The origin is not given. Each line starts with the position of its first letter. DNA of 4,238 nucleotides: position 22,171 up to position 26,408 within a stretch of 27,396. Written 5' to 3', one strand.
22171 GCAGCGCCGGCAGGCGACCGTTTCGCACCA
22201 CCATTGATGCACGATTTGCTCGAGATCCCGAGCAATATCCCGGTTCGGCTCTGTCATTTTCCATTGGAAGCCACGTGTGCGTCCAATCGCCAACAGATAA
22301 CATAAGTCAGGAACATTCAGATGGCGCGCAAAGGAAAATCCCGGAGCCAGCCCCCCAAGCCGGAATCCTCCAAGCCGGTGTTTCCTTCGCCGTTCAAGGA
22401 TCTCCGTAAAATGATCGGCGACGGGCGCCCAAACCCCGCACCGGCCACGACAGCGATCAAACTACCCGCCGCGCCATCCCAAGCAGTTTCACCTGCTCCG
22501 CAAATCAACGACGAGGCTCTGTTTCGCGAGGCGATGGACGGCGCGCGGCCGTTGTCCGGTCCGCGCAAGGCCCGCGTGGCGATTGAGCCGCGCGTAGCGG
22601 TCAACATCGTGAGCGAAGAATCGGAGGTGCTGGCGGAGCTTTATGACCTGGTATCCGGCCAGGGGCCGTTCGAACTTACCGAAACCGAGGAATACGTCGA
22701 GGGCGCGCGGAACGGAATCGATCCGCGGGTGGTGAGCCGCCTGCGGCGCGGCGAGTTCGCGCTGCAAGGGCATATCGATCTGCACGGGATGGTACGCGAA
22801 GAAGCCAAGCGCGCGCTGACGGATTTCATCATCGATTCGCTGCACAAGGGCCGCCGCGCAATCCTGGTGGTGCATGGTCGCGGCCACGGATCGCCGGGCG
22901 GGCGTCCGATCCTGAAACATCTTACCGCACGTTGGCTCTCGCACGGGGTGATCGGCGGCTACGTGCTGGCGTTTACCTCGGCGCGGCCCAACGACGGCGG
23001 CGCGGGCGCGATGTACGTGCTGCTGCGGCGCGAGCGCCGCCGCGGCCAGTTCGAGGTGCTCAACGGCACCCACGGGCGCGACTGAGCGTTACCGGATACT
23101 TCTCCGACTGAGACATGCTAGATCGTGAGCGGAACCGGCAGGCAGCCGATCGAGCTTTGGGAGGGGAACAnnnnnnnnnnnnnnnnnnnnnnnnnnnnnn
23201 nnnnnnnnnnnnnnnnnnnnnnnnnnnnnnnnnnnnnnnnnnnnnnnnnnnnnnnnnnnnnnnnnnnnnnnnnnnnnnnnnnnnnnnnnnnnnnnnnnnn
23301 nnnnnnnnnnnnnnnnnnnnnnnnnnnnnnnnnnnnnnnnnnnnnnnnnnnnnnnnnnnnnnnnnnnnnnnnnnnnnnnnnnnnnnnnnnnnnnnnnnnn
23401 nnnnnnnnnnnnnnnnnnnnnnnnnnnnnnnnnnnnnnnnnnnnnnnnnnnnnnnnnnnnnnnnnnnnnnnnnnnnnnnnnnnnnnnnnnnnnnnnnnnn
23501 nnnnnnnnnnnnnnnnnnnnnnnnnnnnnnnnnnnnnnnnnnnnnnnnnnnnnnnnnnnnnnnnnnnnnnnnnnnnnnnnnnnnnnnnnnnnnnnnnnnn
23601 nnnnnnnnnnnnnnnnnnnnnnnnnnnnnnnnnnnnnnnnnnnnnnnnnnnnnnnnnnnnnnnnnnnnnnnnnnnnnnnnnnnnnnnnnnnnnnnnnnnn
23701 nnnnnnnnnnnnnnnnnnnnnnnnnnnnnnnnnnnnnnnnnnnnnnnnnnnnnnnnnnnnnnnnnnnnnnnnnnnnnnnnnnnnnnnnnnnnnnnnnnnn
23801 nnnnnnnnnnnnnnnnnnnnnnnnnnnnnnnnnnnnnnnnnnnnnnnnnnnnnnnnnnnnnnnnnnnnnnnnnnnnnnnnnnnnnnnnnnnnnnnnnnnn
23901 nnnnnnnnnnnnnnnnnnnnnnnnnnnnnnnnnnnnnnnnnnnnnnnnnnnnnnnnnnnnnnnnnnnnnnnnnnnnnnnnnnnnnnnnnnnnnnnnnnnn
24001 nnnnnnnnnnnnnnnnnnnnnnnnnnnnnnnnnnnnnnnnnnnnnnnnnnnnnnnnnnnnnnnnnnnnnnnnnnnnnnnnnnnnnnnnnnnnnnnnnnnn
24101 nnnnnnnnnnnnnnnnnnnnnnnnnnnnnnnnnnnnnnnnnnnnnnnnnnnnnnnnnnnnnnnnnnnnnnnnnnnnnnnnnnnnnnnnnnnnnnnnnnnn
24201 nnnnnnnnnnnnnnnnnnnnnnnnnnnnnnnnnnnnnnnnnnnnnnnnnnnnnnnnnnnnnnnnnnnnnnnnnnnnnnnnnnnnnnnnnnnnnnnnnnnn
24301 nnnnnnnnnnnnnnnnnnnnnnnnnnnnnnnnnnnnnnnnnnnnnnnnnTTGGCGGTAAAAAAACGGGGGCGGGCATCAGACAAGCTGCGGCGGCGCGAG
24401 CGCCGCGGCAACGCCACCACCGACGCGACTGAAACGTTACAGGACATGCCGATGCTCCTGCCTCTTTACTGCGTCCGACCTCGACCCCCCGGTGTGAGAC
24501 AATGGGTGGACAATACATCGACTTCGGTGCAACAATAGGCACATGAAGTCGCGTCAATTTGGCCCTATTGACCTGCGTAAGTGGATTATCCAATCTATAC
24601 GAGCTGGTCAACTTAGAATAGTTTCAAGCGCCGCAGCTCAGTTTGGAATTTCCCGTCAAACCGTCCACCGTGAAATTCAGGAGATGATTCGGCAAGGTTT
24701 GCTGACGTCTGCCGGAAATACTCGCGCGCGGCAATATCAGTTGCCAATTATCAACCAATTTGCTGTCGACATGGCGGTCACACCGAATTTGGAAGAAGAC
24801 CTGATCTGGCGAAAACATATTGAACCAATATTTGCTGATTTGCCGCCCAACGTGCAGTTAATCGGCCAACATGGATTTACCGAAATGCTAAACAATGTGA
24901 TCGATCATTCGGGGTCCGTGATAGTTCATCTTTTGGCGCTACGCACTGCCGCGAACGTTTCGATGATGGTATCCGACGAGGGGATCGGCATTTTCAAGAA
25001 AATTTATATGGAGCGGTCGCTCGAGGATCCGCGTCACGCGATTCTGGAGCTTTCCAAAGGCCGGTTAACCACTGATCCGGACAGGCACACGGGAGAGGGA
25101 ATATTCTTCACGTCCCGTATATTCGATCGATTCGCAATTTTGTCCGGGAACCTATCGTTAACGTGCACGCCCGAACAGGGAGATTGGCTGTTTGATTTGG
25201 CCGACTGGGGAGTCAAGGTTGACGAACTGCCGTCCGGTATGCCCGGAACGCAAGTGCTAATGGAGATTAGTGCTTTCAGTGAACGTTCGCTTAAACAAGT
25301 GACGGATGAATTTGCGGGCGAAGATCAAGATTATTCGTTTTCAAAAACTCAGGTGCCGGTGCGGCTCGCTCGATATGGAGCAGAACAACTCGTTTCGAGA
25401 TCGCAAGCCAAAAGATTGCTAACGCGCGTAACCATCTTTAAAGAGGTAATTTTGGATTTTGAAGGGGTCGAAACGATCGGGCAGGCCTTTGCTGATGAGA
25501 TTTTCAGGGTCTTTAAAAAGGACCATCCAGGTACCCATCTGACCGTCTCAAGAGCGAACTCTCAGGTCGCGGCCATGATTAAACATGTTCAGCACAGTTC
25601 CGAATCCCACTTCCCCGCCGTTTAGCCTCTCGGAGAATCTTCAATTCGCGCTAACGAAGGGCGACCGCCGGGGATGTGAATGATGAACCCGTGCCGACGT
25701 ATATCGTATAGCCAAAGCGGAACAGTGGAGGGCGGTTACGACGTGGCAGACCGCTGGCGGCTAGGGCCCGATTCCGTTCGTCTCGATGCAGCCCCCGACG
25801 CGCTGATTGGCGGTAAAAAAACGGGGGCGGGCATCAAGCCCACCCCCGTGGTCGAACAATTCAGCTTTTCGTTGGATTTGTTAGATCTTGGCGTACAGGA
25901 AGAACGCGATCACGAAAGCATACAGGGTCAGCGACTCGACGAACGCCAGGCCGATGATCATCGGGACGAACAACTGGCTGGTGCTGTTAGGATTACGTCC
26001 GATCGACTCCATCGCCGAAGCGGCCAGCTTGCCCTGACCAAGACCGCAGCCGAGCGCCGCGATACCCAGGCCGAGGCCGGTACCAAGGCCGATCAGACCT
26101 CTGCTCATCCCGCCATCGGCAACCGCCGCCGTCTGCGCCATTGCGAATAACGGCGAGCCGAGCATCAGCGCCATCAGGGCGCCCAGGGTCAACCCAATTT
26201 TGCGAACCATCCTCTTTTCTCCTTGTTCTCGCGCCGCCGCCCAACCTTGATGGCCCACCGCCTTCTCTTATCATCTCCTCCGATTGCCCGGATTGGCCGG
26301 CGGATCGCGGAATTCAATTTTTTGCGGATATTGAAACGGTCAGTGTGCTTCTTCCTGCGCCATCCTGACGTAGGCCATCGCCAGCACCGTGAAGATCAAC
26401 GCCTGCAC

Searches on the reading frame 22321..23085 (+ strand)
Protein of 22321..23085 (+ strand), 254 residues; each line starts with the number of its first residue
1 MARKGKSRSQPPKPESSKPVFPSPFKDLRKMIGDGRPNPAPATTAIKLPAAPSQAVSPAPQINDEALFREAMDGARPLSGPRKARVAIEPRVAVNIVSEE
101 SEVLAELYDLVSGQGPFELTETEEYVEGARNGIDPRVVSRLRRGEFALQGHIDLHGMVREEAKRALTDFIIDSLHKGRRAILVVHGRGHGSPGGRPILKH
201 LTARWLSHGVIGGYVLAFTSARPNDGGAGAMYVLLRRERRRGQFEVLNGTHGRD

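Call 6: search_protein_families(library=pfam, proteins=[window:22321-23085:+], max_evalue=0.01)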
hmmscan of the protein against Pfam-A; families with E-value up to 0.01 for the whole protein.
window:22321-23085:+ (254 aa): 1 family
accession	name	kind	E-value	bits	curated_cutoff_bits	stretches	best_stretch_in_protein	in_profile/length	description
PF01713.27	Smr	-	3.6e-21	75.5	25.7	1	152-236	1-77/77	Smr domain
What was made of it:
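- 22321..23085 (+): Stand-alone Smr-domain gene, the conserved left flank of the hotspot. Pfam Smr, E 3.6e-21 (call 6).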

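Call 36: find_related_loci(query=window:22321-23085:+, collection=metagenome_contigs, flank=10000)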
Query window:22321-23085:+ (254 aa) in metagenome_contigs; peptide patterns used: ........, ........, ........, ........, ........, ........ (x = any residue, [..] = any of these).
504 stretches matched a pattern; 107 encode a relative of the query (tblastn E <= 1e-3); the best 80 are kept; 80 distinct loci.
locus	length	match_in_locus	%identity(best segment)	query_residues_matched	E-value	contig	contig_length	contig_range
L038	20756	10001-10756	69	1-254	2e-110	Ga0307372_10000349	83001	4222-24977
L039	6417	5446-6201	68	1-254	1e-100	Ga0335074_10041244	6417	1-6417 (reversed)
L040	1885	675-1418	62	3-254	3e-104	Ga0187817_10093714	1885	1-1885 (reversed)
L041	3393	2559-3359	60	1-254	6e-100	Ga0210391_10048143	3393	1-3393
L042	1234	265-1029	59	1-254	9e-106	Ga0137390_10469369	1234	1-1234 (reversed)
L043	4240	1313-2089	62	1-254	2e-97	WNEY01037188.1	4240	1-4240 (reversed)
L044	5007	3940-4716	59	1-254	5e-96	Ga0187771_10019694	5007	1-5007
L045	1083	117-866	66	1-254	2e-104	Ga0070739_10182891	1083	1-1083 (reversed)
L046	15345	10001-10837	57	1-254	6e-96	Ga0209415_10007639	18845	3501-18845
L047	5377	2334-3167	57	1-254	6e-95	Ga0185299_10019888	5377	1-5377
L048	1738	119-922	58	1-254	2e-100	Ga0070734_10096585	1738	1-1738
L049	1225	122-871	59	9-254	4e-102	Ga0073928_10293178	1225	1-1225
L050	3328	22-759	59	3-254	3e-95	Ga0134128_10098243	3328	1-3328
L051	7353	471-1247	57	1-254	1e-93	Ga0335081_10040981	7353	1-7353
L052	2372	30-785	61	1-254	3e-97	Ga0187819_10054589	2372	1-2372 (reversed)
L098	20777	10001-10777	55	1-254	2e-78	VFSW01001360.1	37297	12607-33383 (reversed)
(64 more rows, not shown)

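Call 60: search_protein_families(library=pfam, proteins=[L098:12252-12680:-, L098:10819-11961:-, L038:10846-11595:+, L050:798-1334:+], max_evalue=0.0001)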
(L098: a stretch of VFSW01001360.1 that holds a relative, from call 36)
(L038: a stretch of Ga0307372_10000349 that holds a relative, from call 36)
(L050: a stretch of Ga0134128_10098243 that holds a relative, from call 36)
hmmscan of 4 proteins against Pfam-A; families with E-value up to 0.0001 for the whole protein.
L098:12252-12680:- (142 aa): 0 families

L098:10819-11961:- (380 aa): 2 families
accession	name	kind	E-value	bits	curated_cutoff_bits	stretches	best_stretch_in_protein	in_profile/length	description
PF01436.27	NHL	-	2.7e-14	52.8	20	0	129-154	1-26/28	NHL repeat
PF07494.17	Reg_prop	-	2.6e-05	24.3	20.4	0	186-199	10-23/24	Two component regulator propeller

L038:10846-11595:+ (249 aa): 6 families
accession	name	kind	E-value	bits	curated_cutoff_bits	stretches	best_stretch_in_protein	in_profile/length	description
PF13409.12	GST_N_2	-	1.5e-16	61.2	25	1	12-78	2-69/70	Glutathione S-transferase, N-terminal domain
PF02798.26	GST_N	-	1.7e-11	44.7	20.9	1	4-77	3-75/76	Glutathione S-transferase, N-terminal domain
PF13417.12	GST_N_3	-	1.8e-11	44.6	22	1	6-78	1-69/75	Glutathione S-transferase, N-terminal domain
PF13410.11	GST_C_2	-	1.3e-08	35.3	24.9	1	164-229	4-69/69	Glutathione S-transferase, C-terminal domain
PF00043.30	GST_C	-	9.6e-07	29.4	20.7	1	158-234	18-93/93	Glutathione S-transferase, C-terminal domain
PF14497.11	GST_C_3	-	9.7e-05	23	21.6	0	161-236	28-97/104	Glutathione S-transferase, C-terminal domain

L050:798-1334:+ (178 aa): 1 family
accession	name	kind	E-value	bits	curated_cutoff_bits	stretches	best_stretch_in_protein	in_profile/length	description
PF00903.31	Glyoxalase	-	1e-09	39.2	20.6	1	11-139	1-121/121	Glyoxalase/Bleomycin resistance protein/Dioxygenase superfamily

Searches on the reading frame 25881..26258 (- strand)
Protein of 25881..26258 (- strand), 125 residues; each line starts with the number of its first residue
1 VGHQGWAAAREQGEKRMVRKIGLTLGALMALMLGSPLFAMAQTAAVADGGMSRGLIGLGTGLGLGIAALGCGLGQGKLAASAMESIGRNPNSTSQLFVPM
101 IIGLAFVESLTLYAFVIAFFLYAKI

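Call 6: search_protein_families(library=pfam, proteins=[window:25881-26258:-], max_evalue=0.01)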
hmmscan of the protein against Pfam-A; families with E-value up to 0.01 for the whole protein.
window:25881-26258:- (125 aa): 1 family
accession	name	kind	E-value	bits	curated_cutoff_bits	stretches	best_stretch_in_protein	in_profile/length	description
PF00137.26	ATP-synt_C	-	2.4e-19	69.7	24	1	58-121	1-60/60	ATP synthase subunit C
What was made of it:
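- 25881..26210 (-): atpE (F0 subunit c), the conserved right flank of the hotspot. Pfam ATP-synt_C (call 6).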

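Call 19: find_encoding_contigs(protein=window:25881-26210:-, flank=6000, max_places=10)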
Protein window:25881-26210:- (109 aa): no gene with exactly this product is on record in the collection.

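Call 63: list_cluster_members(proteins=[P0121, P0001, window:25881-26210:-, window:25881-26258:-, window:22321-23085:+, window:26340-27038:-])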
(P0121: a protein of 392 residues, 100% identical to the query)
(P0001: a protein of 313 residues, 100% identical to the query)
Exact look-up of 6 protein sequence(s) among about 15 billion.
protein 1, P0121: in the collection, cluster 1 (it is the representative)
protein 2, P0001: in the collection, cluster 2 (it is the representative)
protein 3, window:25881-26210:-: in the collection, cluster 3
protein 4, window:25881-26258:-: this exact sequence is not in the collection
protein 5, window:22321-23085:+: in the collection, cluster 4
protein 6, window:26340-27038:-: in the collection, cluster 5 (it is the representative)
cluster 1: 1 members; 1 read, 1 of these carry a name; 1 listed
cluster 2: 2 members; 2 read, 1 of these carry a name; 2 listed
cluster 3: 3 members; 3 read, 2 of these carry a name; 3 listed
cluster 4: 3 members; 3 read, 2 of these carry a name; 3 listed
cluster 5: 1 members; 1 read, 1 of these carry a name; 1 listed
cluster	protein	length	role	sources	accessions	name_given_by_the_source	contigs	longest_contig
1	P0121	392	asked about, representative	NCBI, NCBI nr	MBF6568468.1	MAG: hypothetical protein IVW54_06290 [Candidatus Binataceae bacterium] | hypothetical protein [Candidatus Binataceae bacterium]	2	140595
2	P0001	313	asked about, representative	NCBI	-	-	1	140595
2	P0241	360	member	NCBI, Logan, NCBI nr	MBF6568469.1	MAG: DUF4325 domain-containing protein [Candidatus Binataceae bacterium] | DUF4325 domain-containing protein [Candidatus Binataceae bacterium]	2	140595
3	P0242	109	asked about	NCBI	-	-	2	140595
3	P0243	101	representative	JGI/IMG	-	F-type H+-transporting ATPase subunit c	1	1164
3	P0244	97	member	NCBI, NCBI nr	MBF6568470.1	MAG: ATP synthase F0 subunit C [Candidatus Binataceae bacterium] | ATP synthase F0 subunit C [Candidatus Binataceae bacterium]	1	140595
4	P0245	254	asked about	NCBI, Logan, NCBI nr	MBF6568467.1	MAG: Smr/MutS family protein [Candidatus Binataceae bacterium] | Smr/MutS family protein [Candidatus Binataceae bacterium]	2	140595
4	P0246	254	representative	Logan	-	-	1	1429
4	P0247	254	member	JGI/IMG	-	DNA-nicking Smr family endonuclease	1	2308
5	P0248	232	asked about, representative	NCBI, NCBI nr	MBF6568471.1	MAG: F0F1 ATP synthase subunit A [Candidatus Binataceae bacterium] | F0F1 ATP synthase subunit A [Candidatus Binataceae bacterium]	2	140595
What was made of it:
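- NCBI annotates the four genes consecutively on a 140-kb contig (call 63).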
